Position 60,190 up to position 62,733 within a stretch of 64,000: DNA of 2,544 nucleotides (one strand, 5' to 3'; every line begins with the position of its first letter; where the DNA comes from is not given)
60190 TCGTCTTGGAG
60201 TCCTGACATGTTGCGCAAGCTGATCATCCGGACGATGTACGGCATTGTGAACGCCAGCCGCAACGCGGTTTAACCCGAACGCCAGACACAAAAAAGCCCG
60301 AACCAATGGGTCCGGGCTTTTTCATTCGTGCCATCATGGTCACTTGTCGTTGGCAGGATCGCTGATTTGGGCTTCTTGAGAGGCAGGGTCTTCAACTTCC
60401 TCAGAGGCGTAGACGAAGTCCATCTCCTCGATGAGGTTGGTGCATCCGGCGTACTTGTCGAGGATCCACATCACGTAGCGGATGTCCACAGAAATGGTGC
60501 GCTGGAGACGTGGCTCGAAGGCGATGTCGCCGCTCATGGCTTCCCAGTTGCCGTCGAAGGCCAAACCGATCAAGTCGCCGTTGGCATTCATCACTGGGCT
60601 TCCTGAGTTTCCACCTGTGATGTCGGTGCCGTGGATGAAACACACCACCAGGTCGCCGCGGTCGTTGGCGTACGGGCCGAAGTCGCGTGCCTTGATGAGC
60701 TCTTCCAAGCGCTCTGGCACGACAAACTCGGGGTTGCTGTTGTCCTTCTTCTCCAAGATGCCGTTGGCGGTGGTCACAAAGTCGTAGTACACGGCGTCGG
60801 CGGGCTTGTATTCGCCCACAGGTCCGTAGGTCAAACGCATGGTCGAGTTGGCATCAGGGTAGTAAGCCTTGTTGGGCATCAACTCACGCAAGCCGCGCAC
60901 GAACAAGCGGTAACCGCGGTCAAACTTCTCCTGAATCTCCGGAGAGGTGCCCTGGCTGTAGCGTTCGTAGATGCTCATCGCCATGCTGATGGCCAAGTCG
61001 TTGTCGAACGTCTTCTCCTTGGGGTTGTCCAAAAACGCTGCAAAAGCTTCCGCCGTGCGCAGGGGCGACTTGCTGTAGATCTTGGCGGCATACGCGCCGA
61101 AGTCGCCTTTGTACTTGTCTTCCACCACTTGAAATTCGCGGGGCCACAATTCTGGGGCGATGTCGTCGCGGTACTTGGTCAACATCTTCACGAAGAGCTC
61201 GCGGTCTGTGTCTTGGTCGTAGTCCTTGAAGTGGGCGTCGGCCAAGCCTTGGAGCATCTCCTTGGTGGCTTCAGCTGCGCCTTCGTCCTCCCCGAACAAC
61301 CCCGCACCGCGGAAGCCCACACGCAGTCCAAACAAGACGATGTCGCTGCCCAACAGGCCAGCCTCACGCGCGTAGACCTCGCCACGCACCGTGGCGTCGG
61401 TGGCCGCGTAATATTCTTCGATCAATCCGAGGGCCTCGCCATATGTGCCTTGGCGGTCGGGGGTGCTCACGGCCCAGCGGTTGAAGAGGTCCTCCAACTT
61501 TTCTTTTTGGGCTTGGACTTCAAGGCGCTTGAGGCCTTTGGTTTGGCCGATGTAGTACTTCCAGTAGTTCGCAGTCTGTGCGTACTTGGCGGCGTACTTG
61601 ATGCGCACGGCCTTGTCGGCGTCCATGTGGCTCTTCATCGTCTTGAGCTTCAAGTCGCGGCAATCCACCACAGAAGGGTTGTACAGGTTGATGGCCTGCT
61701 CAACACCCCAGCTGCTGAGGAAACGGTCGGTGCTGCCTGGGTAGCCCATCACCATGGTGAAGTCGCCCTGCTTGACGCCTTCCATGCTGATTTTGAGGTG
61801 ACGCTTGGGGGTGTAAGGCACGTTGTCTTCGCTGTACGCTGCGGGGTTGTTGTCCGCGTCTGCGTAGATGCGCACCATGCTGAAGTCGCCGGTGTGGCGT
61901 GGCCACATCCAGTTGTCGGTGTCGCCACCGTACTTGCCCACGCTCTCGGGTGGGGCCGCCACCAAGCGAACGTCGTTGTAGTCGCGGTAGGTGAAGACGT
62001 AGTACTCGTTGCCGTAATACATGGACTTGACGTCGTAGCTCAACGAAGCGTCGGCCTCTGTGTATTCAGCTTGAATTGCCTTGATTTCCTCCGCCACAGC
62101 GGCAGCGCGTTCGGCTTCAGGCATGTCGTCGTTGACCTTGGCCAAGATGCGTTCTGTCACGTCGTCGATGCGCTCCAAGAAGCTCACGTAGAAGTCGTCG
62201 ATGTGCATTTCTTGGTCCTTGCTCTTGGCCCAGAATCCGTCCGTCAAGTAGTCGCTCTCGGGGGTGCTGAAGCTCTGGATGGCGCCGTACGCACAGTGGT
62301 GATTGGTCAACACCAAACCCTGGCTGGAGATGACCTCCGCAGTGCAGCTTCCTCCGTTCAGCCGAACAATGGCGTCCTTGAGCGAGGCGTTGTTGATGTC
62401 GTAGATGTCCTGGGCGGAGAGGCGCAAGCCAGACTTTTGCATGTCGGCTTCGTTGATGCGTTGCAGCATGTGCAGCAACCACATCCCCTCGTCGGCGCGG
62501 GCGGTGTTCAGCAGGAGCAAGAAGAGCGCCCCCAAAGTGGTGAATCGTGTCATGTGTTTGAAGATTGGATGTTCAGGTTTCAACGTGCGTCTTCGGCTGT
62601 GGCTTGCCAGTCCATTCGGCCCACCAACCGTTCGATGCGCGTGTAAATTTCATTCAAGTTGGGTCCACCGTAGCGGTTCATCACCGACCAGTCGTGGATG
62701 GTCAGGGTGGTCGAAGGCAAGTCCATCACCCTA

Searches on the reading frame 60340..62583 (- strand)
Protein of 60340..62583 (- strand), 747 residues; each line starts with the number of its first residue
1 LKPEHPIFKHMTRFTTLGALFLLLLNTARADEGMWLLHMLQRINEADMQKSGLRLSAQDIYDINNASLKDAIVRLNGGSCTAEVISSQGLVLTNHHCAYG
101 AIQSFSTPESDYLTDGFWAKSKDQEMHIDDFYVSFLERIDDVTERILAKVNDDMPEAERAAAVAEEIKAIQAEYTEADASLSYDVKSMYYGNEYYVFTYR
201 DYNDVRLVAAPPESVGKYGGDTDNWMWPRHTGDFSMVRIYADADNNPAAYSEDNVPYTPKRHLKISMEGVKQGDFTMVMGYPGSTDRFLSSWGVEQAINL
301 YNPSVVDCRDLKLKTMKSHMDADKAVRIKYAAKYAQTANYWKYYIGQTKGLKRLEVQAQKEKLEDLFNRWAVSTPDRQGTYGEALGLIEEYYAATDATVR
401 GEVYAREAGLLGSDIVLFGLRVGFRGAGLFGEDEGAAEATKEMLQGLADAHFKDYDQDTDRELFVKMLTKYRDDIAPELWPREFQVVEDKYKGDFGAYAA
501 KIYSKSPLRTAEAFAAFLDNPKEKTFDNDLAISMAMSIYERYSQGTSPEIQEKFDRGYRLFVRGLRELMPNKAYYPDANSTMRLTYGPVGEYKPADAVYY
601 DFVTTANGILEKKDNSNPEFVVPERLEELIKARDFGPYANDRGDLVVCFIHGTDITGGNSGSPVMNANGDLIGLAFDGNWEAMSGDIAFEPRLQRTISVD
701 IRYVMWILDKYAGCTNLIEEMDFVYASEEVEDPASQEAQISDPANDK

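Call 65: search_protein_families(library=pfam, proteins=[window:60340-62583:-], max_evalue=0.00001)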
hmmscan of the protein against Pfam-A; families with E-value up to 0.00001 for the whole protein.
window:60340-62583:- (747 aa): 3 families
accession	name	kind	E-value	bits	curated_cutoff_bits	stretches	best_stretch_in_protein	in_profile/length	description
PF10459.15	Peptidase_S46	-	7.2e-238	792.2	22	1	30-722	1-697/698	Peptidase S46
PF13365.12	Trypsin_2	-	4.8e-07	31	27.6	0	650-674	120-144/144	Trypsin-like peptidase domain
PF00089.32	Trypsin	-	3.8e-06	27.3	20.6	0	72-103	15-48/220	Trypsin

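Call 68: search_protein_families(library=ncbifam, proteins=[window:60340-62583:-], max_evalue=0.00001)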
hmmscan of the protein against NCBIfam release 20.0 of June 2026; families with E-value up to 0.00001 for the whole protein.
window:60340-62583:- (747 aa): 1 family
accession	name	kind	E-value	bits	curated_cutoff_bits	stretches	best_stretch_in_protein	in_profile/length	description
NF053519.1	DipepPtdsDpp7Prph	equivalog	4.3e-235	782.4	1200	1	19-724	9-708/708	dipeptidyl-peptidase Dpp7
